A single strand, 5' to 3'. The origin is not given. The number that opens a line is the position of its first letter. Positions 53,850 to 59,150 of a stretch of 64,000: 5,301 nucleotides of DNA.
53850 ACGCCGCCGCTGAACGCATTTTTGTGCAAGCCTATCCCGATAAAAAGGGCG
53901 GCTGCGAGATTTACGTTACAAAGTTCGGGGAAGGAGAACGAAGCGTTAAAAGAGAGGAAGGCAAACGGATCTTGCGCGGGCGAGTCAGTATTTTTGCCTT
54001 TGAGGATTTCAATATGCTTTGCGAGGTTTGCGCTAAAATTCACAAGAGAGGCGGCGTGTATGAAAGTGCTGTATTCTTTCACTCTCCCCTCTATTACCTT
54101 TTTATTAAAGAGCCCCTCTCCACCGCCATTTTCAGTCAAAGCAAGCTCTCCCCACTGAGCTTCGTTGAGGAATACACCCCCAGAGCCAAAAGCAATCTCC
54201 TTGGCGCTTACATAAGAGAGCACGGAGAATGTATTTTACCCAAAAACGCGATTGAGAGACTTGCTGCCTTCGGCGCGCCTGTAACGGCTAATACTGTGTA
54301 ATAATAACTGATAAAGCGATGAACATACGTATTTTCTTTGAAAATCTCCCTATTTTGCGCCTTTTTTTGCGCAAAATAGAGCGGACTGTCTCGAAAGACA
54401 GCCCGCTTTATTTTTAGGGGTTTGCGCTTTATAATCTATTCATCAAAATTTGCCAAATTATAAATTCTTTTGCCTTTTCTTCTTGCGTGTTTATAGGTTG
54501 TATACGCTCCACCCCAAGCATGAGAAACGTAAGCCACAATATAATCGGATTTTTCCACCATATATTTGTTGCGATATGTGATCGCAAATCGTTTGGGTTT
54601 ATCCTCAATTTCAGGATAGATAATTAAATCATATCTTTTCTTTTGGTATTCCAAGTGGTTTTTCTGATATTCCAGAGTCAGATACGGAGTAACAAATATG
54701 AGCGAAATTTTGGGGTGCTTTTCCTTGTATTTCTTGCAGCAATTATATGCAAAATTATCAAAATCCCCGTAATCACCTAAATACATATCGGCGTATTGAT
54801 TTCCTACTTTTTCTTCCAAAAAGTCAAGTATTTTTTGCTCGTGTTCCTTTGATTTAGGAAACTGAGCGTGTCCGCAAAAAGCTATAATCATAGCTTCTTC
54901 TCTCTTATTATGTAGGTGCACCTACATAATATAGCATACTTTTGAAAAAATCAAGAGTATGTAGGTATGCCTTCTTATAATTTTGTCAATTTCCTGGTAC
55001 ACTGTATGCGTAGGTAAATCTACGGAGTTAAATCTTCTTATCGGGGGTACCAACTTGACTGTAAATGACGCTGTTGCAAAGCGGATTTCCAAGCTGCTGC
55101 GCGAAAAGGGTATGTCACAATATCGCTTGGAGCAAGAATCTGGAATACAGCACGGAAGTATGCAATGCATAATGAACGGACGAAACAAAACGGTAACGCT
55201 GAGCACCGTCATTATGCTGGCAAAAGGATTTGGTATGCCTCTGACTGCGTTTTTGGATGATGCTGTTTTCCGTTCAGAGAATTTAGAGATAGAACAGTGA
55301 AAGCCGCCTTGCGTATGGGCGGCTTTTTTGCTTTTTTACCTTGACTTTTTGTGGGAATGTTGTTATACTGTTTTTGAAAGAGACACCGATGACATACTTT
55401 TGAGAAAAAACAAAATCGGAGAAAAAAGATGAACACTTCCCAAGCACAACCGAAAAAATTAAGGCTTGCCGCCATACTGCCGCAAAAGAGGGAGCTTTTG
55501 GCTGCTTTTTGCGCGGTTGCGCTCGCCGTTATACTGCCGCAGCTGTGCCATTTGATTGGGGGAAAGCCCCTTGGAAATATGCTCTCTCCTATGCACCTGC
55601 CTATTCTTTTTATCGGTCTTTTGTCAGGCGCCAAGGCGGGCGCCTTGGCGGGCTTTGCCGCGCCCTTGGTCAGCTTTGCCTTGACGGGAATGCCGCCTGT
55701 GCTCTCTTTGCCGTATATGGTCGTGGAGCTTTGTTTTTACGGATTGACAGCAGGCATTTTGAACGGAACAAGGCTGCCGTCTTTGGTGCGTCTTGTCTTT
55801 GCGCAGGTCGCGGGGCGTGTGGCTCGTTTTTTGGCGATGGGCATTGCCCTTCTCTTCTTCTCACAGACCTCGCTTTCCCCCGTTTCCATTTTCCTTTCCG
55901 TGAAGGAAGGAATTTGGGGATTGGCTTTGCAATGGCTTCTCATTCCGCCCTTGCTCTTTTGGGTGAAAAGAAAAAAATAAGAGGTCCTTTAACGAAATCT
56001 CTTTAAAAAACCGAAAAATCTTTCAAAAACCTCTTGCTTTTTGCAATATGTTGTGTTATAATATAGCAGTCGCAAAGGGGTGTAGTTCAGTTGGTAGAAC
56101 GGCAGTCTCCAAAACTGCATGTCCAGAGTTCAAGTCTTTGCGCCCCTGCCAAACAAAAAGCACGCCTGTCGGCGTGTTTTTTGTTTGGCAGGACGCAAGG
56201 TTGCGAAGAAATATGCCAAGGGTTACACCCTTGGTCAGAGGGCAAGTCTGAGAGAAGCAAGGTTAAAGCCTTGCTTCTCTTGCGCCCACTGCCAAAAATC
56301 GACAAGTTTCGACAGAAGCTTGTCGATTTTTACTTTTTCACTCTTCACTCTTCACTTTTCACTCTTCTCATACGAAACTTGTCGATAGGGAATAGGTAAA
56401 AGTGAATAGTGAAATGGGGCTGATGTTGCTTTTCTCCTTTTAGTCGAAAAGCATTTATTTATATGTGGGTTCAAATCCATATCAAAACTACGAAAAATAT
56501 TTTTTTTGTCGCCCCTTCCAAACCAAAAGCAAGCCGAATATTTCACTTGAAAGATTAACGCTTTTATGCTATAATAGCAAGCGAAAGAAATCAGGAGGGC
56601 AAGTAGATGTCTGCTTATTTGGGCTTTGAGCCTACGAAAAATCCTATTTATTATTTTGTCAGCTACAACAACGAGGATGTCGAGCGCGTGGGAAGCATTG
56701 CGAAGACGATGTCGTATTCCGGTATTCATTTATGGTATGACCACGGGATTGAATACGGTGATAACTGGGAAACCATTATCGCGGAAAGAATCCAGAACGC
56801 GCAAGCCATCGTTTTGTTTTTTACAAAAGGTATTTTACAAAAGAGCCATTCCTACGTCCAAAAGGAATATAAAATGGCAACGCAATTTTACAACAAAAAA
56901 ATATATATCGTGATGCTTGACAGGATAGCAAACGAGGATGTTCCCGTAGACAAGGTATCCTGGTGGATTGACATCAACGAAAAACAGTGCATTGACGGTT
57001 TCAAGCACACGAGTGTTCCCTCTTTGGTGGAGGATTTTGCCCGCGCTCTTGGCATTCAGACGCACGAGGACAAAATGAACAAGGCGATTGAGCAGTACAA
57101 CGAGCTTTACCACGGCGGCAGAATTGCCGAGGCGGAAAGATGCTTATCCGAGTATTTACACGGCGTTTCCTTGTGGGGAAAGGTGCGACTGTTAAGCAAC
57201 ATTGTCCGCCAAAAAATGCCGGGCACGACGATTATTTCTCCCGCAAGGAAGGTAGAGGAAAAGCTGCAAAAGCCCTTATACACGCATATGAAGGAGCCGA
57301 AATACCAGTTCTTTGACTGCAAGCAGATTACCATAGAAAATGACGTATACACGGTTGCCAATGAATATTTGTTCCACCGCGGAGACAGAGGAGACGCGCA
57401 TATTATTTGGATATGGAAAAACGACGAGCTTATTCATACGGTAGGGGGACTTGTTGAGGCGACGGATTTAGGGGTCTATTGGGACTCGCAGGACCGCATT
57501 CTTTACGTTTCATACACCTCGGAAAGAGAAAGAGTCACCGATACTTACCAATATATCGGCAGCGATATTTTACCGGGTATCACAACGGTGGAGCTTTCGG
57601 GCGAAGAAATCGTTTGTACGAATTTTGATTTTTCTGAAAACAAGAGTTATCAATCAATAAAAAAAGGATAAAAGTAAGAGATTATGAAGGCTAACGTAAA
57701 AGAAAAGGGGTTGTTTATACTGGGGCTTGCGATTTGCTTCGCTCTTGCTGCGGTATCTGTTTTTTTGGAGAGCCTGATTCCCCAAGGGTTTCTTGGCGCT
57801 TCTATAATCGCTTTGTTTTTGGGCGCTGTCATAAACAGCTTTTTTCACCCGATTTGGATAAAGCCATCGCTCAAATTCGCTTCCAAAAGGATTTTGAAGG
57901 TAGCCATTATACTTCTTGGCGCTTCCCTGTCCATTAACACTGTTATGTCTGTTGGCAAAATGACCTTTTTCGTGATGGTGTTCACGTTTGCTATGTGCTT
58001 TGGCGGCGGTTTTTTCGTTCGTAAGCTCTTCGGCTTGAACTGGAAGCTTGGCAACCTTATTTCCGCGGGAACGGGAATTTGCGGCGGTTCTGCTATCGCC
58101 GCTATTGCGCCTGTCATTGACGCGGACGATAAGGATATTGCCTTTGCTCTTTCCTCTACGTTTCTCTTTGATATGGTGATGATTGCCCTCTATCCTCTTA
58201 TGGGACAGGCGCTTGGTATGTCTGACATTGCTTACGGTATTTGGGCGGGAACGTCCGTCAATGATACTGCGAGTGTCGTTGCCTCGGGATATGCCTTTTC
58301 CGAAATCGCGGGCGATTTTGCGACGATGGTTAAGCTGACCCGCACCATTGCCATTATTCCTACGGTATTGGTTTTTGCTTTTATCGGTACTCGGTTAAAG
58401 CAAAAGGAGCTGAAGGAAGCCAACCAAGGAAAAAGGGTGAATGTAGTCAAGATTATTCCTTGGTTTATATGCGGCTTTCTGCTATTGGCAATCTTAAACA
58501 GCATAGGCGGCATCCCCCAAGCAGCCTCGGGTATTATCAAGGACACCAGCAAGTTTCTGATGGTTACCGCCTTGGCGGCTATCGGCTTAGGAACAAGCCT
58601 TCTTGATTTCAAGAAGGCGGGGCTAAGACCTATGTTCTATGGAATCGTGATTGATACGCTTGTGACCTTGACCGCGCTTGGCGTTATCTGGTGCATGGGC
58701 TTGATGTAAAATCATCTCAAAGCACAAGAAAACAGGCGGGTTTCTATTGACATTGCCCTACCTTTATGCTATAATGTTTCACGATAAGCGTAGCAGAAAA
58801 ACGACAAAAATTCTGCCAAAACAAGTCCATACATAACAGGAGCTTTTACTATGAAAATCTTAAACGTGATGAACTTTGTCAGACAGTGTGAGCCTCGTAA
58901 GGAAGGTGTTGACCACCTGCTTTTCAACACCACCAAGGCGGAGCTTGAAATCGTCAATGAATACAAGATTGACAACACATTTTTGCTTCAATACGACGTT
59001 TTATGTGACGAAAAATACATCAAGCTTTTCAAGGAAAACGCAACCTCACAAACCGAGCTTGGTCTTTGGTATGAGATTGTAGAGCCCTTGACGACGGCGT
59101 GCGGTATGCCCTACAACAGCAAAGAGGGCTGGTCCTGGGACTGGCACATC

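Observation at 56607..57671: Stand-alone TIR-domain protein with an unassigned beta-rich C-terminal domain, downstream of tRNA-Trp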

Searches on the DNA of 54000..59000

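Call 22: search_rna_families(source=window, start=54000, end=59000, threshold=evalue, max_evalue=1)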
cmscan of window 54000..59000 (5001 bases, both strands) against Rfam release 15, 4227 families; matches with E-value up to 1: 2.
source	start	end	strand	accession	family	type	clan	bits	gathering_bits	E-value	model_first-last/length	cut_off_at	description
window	56076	56148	+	RF00005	tRNA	Gene; tRNA;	CL00001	63.8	29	1.3e-12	1-71/71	no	tRNA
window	55239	55337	+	RF01772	rnk_pseudo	Cis-reg; leader;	-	27.3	55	0.14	1-108/108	no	Pseudomonas rnk leader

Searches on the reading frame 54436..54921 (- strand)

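Call 10: search_protein_families(library=pfam, proteins=[window:54436-54921:-], max_evalue=0.001)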
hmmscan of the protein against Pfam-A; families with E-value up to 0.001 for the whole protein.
window:54436-54921:- (161 aa): 0 families

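Call 64: search_protein_families(library=padloc, proteins=[window:54436-54921:-], max_evalue=0.01)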
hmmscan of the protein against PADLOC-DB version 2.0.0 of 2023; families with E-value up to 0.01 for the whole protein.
window:54436-54921:- (161 aa): 0 families

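Call 65: search_protein_families(library=pfam, proteins=[window:54436-54921:-], max_evalue=1)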
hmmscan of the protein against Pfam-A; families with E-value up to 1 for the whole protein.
window:54436-54921:- (161 aa): 1 family
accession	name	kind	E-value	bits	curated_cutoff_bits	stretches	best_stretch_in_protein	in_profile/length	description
PF06908.16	YpsA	-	0.0026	18.2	27.7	1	30-140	31-142/168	YspA SLOG family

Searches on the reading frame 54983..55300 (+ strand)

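Call 10: search_protein_families(library=pfam, proteins=[window:54983-55300:+], max_evalue=0.001)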
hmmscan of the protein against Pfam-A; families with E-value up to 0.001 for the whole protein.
window:54983-55300:+ (105 aa): 1 family
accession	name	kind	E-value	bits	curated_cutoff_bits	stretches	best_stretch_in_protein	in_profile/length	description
PF13443.12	HTH_26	-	8.5e-08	32.8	22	1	34-85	1-52/63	Cro/C1-type HTH DNA-binding domain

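Call 64: search_protein_families(library=padloc, proteins=[window:54983-55300:+], max_evalue=0.01)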
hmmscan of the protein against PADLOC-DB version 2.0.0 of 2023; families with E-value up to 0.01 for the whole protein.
window:54983-55300:+ (105 aa): 4 families
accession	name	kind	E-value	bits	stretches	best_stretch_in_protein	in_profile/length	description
PDLC04760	PDC-M64C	-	0.00064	18.1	1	28-87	24-82/93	-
PDLC04775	PDC-M69A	-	0.001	17.5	1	29-81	6-57/113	-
PDLC03671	Control_protein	-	0.0017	16.5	1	41-85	25-68/84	control protein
PDLC04762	PDC-M64C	-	0.0046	15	1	31-96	28-92/97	-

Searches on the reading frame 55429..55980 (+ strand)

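Call 10: search_protein_families(library=pfam, proteins=[window:55429-55980:+], max_evalue=0.001)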
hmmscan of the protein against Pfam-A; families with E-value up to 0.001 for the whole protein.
window:55429-55980:+ (183 aa): 1 family
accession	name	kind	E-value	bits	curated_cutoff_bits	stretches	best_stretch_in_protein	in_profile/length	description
PF12822.12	ECF_trnsprt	-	2.2e-09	38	30.7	1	30-172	10-147/169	ECF transporter, substrate-specific component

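Call 64: search_protein_families(library=padloc, proteins=[window:55429-55980:+], max_evalue=0.01)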
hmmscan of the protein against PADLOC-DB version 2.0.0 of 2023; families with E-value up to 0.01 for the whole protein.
window:55429-55980:+ (183 aa): 0 families

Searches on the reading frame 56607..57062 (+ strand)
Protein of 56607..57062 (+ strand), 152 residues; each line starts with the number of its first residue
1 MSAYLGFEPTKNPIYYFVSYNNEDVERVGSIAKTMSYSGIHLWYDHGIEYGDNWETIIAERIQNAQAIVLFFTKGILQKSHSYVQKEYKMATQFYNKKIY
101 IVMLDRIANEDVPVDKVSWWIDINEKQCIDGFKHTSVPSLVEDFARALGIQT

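Call 54: search_solved_structures(query=window:56607-57062:+, max_evalue=10, show_alignments=5)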
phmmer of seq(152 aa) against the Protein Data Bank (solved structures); distinct sequences matched with E-value up to 10: 5.
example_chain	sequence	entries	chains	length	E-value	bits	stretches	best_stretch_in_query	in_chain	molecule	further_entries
7uwg_A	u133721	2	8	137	0.0036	20.9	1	16-112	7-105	Molecular chaperone Tir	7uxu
8g83_A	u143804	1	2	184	0.0083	19.7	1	16-112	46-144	NAD(+) hydrolase AbTIR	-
7uxr_A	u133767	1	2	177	0.019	18.5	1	16-112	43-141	TIR domain protein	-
4x0v_A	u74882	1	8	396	0.3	14.6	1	77-134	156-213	Beta-1,3-1,4-glucanase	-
5h4r_A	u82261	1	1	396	0.38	14.3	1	77-134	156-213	Beta-1,3-1,4-glucanase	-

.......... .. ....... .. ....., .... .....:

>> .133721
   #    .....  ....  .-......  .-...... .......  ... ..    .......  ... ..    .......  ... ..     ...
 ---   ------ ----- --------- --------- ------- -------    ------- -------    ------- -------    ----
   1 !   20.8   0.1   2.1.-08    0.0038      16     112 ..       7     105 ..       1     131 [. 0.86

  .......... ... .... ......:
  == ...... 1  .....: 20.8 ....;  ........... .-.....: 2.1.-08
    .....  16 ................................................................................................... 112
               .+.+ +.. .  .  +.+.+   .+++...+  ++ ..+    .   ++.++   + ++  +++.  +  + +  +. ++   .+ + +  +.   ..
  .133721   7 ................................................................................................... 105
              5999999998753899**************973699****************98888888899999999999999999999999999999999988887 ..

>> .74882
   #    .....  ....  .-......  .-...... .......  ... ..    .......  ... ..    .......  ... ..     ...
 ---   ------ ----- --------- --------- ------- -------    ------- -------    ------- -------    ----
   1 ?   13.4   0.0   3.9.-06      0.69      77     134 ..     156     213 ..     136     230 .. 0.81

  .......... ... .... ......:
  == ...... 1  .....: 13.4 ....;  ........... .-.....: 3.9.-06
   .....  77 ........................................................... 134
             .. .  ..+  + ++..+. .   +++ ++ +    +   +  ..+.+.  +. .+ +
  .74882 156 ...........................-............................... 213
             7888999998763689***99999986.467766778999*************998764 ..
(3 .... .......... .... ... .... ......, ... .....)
